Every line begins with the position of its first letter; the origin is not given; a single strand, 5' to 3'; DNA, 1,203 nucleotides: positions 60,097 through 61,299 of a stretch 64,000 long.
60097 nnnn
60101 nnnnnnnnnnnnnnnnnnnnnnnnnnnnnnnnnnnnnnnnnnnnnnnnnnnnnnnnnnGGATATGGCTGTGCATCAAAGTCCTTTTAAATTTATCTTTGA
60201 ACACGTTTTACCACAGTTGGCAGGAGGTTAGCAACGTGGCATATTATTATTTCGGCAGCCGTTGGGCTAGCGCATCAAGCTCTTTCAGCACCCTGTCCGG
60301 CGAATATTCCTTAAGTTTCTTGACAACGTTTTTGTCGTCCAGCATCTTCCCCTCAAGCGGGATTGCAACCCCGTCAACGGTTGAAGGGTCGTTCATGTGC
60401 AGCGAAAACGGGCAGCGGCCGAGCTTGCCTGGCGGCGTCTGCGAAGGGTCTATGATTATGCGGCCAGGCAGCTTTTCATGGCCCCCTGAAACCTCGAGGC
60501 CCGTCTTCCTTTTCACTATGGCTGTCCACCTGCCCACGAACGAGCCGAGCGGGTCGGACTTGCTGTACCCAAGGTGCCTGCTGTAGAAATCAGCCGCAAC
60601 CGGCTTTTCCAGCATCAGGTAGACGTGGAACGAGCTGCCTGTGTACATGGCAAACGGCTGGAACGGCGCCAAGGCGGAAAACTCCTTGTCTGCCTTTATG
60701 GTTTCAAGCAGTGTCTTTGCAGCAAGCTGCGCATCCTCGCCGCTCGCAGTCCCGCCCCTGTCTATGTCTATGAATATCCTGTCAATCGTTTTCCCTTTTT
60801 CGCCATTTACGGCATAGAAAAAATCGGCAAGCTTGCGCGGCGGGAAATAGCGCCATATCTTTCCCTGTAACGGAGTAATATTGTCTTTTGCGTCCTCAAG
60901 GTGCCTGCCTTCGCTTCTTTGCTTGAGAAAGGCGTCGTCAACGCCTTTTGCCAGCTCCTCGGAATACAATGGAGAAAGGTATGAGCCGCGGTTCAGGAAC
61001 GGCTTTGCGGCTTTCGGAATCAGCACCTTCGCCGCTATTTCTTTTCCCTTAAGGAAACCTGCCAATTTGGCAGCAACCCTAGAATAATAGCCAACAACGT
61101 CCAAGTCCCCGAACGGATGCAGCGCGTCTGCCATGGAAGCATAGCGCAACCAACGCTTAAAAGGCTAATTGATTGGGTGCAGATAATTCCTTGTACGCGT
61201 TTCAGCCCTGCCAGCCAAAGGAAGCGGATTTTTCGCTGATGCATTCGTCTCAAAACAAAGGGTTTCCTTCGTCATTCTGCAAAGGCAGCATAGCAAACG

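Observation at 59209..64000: tRNA-Ser-adjacent block: DGR-target paralog, LigD-like primase-polymerase and duplicated unknown proteins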

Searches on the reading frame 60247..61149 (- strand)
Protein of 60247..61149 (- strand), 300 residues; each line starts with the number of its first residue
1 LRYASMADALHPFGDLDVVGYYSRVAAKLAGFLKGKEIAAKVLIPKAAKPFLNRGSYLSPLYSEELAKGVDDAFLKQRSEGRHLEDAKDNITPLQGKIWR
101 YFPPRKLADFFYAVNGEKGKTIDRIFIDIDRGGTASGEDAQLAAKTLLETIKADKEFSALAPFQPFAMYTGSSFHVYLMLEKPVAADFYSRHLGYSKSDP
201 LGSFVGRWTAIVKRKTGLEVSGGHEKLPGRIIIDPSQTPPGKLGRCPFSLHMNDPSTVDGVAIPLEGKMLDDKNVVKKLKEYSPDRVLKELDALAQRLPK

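Call 6: search_protein_families(library=pfam, proteins=[window:60247-61149:-], max_evalue=0.1)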
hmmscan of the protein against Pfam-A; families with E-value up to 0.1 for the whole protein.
window:60247-61149:- (300 aa): 0 families

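Call 9: search_protein_families(library=ncbifam, proteins=[window:60247-61149:-], max_evalue=1)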
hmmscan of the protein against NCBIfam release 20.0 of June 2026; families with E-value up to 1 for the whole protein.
window:60247-61149:- (300 aa): 0 families

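Call 10: search_solved_structures(query=window:60247-61149:-, max_evalue=10, show_alignments=3)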
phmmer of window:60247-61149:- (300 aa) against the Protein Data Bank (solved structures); distinct sequences matched with E-value up to 10: 3.
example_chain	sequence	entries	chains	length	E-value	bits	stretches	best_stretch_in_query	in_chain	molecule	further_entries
8cwy_A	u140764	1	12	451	1.5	11.2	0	123-160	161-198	T32-15-1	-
8cws_A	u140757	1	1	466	1.9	10.9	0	123-160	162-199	F4132-2 Chain A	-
5cwb_A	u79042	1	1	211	5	9.5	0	124-157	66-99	Designed helical repeat protein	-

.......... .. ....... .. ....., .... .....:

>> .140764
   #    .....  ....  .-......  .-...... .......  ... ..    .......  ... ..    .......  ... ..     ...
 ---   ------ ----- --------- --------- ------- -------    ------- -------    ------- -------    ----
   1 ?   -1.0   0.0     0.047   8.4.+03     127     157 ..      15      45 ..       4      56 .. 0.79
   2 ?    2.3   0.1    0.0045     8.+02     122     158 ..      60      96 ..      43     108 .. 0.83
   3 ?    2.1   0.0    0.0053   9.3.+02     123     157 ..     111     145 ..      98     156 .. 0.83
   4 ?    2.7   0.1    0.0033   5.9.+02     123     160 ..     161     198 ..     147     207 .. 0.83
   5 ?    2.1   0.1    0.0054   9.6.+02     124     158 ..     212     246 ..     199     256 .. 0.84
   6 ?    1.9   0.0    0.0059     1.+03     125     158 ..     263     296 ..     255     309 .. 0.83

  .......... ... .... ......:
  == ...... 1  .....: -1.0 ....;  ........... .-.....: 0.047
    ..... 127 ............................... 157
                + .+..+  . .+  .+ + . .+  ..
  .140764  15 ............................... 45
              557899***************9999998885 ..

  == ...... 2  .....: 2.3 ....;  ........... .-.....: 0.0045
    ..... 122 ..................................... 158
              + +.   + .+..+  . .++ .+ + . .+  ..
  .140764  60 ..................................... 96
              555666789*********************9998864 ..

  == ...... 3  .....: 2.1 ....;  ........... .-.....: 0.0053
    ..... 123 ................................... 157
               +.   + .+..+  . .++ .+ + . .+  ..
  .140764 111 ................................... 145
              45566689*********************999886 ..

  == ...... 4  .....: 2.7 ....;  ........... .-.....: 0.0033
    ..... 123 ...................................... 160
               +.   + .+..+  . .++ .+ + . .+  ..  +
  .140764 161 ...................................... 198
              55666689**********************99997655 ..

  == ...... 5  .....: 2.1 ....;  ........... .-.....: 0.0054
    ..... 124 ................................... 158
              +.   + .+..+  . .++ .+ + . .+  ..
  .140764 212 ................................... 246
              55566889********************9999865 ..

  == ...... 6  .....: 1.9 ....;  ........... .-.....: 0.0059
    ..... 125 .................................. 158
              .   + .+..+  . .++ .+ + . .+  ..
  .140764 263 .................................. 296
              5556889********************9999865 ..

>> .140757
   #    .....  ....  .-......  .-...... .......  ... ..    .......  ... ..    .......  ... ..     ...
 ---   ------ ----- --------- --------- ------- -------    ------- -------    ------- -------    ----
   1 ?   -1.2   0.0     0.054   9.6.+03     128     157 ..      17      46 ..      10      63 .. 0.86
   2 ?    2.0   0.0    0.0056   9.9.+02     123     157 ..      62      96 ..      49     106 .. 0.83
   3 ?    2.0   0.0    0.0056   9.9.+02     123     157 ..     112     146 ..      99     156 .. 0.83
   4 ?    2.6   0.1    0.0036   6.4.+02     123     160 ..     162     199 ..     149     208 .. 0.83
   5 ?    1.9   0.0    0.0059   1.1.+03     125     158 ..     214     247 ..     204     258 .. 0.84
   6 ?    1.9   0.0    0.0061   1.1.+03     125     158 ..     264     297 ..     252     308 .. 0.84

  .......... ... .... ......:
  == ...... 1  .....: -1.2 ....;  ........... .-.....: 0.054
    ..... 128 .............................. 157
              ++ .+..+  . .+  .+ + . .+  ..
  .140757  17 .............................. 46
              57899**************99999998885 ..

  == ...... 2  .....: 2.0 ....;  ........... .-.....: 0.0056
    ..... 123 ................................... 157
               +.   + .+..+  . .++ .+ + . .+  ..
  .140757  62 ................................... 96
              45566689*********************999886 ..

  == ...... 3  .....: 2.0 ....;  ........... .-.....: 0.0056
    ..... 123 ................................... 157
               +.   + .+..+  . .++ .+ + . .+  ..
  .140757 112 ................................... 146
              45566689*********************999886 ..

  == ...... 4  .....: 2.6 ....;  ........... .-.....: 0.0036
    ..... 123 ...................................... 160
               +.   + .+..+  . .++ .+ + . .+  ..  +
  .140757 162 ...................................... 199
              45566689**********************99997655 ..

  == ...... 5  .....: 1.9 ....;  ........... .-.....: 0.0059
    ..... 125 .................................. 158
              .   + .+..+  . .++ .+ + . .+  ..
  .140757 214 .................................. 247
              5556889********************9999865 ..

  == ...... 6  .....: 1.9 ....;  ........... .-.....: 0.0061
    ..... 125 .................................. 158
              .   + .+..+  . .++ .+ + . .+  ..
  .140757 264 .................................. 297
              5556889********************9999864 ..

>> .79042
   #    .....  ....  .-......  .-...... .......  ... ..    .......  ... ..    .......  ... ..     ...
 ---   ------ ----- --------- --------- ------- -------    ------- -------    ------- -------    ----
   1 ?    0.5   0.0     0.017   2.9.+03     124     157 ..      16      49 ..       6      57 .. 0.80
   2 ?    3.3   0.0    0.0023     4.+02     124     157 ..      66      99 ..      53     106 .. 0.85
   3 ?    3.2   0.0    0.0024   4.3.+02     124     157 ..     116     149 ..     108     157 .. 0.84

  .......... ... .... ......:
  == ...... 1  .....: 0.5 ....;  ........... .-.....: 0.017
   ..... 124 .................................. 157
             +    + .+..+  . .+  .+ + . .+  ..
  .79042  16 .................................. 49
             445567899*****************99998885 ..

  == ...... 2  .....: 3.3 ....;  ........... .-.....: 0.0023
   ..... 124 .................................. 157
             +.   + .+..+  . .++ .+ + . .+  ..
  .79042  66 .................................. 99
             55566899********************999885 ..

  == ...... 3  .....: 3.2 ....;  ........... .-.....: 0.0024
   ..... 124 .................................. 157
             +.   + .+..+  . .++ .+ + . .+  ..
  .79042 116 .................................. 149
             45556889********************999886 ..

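Call 14: find_encoding_contigs(protein=window:60247-61149:-, flank=10000, max_places=10)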
Protein window:60247-61149:- (300 aa): no gene with exactly this product is on record in the collection.

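Call 15: find_homologous_proteins(query=window:60247-61149:-, max_evalue=0.001)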
Query window:60247-61149:- (300 aa): 184 proteins with E <= 0.001 among 3551 candidates; the best 120 are listed.
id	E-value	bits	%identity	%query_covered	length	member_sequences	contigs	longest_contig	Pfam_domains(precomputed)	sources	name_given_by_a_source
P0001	1.4e-194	663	100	98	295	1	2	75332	-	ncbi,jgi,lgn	jgi:hypothetical protein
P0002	3.7e-173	593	89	98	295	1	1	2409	-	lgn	-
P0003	5.7e-165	566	85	98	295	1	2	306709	-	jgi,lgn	jgi:hypothetical protein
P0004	2.9e-163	560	84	98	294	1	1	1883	-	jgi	jgi:hypothetical protein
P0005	4.4e-160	550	83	98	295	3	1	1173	-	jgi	jgi:hypothetical protein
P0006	1.3e-159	548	83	98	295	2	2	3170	-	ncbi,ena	-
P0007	1.4e-115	404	63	98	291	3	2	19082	PF21686.4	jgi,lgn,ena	-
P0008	3.4e-115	402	64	98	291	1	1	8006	PF21686.4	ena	-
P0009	4.1e-114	399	60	98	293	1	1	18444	-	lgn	-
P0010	4.3e-114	399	63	98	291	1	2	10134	PF21686.4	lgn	-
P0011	7.5e-114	398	64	98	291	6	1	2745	PF21686.4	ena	-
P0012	1.3e-111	391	64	98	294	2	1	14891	-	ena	-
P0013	1.4e-109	384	61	98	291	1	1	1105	PF21686.4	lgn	-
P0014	2.8e-108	380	62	98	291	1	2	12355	PF21686.4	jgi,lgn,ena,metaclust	metaclust:\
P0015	3.9e-101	356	58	97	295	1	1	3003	-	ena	-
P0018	2.0e-97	344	60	97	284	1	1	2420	PF21686.4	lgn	-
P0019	1.8e-96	341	54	98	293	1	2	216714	-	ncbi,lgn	ncbi:MAG: hypothetical protein QXS93_01935 [Candidatus Micrarchaeia archaeon]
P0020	2.5e-95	337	55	98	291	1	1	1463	PF21686.4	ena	-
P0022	9.6e-93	329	55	97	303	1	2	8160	PF21686.4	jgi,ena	-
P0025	1.1e-89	319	52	97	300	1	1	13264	PF21686.4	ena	-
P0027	3.1e-89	317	51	98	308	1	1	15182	PF21686.4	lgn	-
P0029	9.8e-89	316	52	97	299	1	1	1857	PF21686.4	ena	-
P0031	1.6e-88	315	53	98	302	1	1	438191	PF21686.4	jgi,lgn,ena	-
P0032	2.3e-88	314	51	97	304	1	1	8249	PF21686.4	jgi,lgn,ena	-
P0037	8.1e-87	309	52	97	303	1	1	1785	PF21686.4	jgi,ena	-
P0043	2.4e-85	304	51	97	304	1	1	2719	PF21686.4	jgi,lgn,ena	-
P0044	2.5e-85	304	49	98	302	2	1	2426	PF21686.4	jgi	jgi:hypothetical protein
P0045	9.1e-85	303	51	97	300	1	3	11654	PF21686.4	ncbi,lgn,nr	ncbi:hypothetical protein HYT26_02240 [Candidatus Pacearchaeota archaeon]|nr:hypothetical protein [C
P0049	1.2e-84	302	52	97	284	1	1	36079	PF21686.4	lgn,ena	-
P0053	1.4e-83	299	51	98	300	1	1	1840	PF21686.4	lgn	-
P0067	9.4e-81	289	48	98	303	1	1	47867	PF21686.4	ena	-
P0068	1.4e-80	289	50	97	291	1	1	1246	PF21686.4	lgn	-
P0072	2.8e-80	288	49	97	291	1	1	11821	PF21686.4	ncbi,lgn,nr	ncbi:hypothetical protein HZA33_01305, partial [Candidatus Pacearchaeota archaeon]|nr:hypothetical p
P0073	3.1e-80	288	49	99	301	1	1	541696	PF21686.4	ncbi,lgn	ncbi:MAG: hypothetical protein QXF56_01770 [Candidatus Micrarchaeia archaeon]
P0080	6.0e-79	283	50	98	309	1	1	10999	PF21686.4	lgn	-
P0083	2.1e-78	282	48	97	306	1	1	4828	PF21686.4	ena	-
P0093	5.1e-75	271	48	98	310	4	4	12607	PF21686.4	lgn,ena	-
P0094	5.5e-75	270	47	99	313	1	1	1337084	-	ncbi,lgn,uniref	ncbi:hypothetical protein [Methanobacterium oryzae]|uniref:hypothetical protein n=1 Tax=Methanobacte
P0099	1.6e-74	269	47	97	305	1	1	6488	PF21686.4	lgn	-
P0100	2.5e-74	268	47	97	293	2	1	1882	PF21686.4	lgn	-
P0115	4.8e-71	258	45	99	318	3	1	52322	PF21686.4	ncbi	-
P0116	5.3e-71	257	46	96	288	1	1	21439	PF21686.4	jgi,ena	-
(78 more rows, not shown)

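Call 16: find_encoding_contigs(protein=P0001, flank=10000, max_places=6)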
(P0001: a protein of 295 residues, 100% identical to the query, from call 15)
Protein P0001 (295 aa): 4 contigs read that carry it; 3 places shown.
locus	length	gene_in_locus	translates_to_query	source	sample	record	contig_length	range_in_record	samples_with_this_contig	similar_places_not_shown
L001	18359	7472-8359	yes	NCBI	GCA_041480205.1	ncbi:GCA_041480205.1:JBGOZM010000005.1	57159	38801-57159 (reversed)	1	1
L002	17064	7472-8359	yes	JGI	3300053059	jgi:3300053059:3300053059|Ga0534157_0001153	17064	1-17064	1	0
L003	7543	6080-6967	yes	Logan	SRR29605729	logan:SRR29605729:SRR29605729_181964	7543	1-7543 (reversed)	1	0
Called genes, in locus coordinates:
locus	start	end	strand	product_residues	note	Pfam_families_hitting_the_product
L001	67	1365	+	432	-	-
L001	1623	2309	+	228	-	-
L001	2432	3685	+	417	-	PF00368:HMG-CoA_red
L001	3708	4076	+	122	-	-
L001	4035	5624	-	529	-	-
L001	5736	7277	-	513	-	-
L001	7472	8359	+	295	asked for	-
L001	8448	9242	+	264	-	-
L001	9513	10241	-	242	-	PF12796:Ank_2, PF13606:Ank_3 (faint), PF13637:Ank_4 (weak), PF00023:Ank (weak), PF13637:Ank_4 (weak), PF13857:Ank_5, PF12796:Ank_2, PF00023:Ank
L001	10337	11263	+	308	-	PF01757:Acyl_transf_3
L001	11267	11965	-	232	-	PF12796:Ank_2, PF13606:Ank_3 (faint), PF13637:Ank_4, PF00023:Ank, PF12796:Ank_2, PF13857:Ank_5 (weak)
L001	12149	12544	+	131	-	PF01092:Ribosomal_S6e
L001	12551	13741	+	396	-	PF00009:GTP_EFTU, PF01926:MMR_HSR1 (faint), PF03144:GTP_EFTU_D2 (weak), PF09173:eIF2_C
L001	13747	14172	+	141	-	-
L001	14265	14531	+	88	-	-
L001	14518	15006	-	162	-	PF01923:Cob_adeno_trans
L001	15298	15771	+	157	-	-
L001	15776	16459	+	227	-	-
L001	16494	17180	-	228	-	-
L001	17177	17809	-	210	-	-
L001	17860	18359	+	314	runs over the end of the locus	PF03741:TerC, PF04332:DUF475, PF03741:TerC (weak)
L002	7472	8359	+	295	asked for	-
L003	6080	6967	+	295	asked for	-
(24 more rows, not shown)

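Call 18: find_encoding_contigs(protein=P0003, flank=10000, max_places=2)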
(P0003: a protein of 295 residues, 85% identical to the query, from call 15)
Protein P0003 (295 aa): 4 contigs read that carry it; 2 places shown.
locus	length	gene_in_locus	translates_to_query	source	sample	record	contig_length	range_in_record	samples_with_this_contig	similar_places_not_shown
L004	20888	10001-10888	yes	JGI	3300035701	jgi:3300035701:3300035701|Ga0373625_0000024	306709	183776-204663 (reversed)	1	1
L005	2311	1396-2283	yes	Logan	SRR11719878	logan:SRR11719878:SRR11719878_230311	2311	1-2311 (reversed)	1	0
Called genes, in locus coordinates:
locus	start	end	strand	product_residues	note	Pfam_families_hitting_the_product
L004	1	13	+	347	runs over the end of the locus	PF01974:tRNA_int_endo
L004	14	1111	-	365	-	PF01926:MMR_HSR1, PF02421:FeoB_N, PF16897:MMR_HSR1_Xtn, PF02824:TGS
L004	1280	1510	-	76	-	-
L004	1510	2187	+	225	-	PF00160:Pro_isomerase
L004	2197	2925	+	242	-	PF09360:zf-CDGSH, PF06902:Fer4_19, PF09360:zf-CDGSH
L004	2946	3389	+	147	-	PF00293:NUDIX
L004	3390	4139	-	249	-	PF01884:PcrB, PF00478:IMPDH (faint), PF02581:TMP-TENI (faint), PF03060:NMO (faint), PF04131:NanE (faint), PF00977:His_biosynth (weak)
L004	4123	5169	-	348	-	PF01370:Epimerase, PF04321:RmlD_sub_bind, PF01073:3Beta_HSD, PF07993:NAD_binding_4 (weak), PF16363:GDP_Man_Dehyd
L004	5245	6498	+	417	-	PF00368:HMG-CoA_red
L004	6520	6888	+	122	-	-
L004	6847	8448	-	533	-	-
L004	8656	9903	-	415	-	PF11611:DUF4352 (weak)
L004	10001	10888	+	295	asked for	-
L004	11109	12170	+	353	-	PF01544:CorA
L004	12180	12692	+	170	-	-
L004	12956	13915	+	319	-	PF01757:Acyl_transf_3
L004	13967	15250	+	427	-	PF01336:tRNA_anti-codon, PF00152:tRNA-synt_2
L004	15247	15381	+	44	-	-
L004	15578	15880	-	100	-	-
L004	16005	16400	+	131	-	PF01092:Ribosomal_S6e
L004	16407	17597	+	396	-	PF00009:GTP_EFTU, PF03144:GTP_EFTU_D2 (weak), PF09173:eIF2_C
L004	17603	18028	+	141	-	-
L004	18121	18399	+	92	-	-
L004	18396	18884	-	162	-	PF01923:Cob_adeno_trans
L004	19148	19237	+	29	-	-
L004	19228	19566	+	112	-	-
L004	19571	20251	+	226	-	-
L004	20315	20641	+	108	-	-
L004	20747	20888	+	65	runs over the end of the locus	-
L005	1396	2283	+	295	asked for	-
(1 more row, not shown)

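Call 19: find_encoding_contigs(protein=P0019, flank=8000, max_places=2)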
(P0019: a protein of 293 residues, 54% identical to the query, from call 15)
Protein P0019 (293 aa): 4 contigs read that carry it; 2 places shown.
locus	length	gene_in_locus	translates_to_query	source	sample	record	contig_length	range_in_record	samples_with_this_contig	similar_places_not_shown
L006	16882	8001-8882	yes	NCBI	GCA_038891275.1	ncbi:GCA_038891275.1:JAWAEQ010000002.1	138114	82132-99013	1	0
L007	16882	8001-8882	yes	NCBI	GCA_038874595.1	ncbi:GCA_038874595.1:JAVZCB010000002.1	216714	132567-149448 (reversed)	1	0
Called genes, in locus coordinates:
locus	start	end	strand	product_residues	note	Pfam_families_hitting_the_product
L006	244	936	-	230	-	PF00970:FAD_binding_6, PF00175:NAD_binding_1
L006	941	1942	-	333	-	PF00348:polyprenyl_synt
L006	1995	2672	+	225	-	PF04010:DUF357, PF00293:NUDIX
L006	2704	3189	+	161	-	PF03358:FMN_red (faint), PF12682:Flavodoxin_4 (faint), PF12724:Flavodoxin_5 (faint)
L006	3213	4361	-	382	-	-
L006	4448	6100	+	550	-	PF06418:CTP_synth_N, PF00117:GATase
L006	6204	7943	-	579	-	PF09972:DUF2207, PF20990:DUF2207_C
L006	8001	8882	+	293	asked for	-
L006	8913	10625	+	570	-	PF07648:Kazal_2 (weak)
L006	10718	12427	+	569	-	PF07705:CARDB (weak)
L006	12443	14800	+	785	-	PF11974:bMG3 (faint), PF13620:CarboxypepD_reg (faint)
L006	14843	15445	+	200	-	-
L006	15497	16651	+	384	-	PF01464:SLT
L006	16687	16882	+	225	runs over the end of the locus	PF00730:HhH-GPD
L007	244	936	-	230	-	PF00970:FAD_binding_6, PF00175:NAD_binding_1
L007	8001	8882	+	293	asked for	-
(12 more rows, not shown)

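Call 26: search_solved_structures(query=A2, max_evalue=10, show_alignments=3)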
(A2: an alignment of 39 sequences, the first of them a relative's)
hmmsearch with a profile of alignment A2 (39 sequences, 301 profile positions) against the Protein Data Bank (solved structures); distinct sequences matched with E-value up to 10: 1.
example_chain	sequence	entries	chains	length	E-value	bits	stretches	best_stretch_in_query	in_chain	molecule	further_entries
7mu9_A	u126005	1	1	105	0.031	16.6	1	100-145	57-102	VirD4 interacting protein conserved domain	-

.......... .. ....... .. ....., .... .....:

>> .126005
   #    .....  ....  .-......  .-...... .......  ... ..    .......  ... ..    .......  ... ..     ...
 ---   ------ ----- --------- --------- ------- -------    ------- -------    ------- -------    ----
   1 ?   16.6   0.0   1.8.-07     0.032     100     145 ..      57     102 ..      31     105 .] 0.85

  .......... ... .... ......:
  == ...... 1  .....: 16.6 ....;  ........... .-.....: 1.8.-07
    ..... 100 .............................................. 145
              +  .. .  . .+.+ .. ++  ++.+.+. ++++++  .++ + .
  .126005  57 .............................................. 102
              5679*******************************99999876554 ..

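Call 27: search_protein_families(library=pfam, alignment_id=A2, max_evalue=0.1)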
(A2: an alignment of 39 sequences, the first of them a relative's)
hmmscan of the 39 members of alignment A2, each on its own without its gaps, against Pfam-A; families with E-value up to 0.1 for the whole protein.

A. member 1, P0001 (295 aa): 0 families

B. families by the number of members that match (of 39 scanned): 15 families
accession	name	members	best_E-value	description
PF21686.3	LigD_Prim-Pol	22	1.1e-08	LigD, primase-polymerase domain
PF22096.1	TagH_C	5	0.036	Teichoic acid transporter subunit TagH C-terminal domain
PF11224.13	DUF3023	1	0.0093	Protein of unknown function (DUF3023)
PF18062.7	RE_AspBHI_N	1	0.014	Restriction endonuclease AspBHI N-terminal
PF10871.13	DUF2748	1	0.017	Protein of unknown function (DUF2748)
PF00120.29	Gln-synt_C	1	0.021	Glutamine synthetase, catalytic domain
PF19241.4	DUF5891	1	0.031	Family of unknown function (DUF5891)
PF18817.7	HEAT_UF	1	0.038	Repeat of uncharacterized protein PH0542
PF01507.26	PAPS_reduct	1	0.038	Phosphoadenosine phosphosulfate reductase domain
PF11328.14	DUF3130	1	0.051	Protein of unknown function (DUF3130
PF19314.4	DUF5917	1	0.052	Family of unknown function (DUF5917)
PF19520.5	Dpp_8_9_N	1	0.072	Dipeptidyl peptidase 8 and 9 N-terminal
PF02272.25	DHHA1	1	0.083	DHHA1 domain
PF05087.17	Rota_VP2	1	0.095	Rotavirus VP2 protein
PF16895.10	DUF5085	1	0.099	Domain of unknown function (DUF5085)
